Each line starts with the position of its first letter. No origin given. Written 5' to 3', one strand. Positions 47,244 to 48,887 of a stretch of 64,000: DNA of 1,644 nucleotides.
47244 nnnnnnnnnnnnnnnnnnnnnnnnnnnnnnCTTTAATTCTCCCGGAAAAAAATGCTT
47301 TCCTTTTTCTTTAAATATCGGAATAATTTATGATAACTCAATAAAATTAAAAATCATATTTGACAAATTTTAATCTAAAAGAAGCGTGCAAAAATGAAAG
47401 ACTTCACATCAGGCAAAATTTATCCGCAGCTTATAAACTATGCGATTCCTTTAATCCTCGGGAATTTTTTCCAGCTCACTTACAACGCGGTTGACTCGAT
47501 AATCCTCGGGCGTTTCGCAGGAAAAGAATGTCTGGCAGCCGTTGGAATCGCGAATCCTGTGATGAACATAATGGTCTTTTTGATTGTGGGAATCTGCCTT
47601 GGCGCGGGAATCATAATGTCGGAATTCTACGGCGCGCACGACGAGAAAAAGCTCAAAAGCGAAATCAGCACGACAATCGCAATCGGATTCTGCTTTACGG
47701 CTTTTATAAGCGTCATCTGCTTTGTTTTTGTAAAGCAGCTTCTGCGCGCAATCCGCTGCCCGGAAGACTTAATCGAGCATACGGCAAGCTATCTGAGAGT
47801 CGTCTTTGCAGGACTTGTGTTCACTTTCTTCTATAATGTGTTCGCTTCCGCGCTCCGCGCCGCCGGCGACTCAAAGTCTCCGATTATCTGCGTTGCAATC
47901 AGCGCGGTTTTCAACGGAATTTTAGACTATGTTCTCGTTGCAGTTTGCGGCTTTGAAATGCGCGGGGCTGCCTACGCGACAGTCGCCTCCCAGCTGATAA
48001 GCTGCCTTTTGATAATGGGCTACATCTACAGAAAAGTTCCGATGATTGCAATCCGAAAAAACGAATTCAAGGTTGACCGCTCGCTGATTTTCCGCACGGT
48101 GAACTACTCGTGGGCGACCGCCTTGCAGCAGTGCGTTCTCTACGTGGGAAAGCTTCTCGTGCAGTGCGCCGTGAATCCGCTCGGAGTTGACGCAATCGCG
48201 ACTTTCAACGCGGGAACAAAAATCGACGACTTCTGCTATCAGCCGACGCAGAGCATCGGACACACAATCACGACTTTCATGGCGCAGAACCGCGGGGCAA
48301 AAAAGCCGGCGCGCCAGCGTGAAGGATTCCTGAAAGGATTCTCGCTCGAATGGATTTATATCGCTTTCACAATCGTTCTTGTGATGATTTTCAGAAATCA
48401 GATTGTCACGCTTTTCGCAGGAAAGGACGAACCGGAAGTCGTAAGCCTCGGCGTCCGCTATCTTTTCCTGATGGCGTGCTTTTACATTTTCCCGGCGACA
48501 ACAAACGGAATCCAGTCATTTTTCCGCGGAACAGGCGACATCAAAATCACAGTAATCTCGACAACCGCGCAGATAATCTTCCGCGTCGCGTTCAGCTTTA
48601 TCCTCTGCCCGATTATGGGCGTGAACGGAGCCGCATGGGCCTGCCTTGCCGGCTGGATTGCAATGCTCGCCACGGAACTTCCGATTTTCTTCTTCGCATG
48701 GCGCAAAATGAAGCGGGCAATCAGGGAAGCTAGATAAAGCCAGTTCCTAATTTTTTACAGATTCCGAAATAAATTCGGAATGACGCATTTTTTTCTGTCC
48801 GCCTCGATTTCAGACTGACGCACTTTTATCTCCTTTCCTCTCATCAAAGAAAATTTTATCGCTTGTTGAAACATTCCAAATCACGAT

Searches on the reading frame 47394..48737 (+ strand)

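Call 79: search_protein_families(library=pfam, proteins=[window:47394-48737:+], max_evalue=0.00001)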
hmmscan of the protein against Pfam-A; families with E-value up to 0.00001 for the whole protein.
window:47394-48737:+ (447 aa): 3 families
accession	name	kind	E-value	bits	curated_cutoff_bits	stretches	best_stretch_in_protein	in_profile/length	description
PF01554.23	MatE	-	3.4e-55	186.6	24.9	2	19-180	1-161/161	MatE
PF01943.22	Polysacc_synt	-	1.1e-09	38.6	28.2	1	307-441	73-197/274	Polysaccharide biosynthesis protein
PF03023.19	MurJ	-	7.3e-09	35.2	27.4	1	75-229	261-417/451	Lipid II flippase MurJ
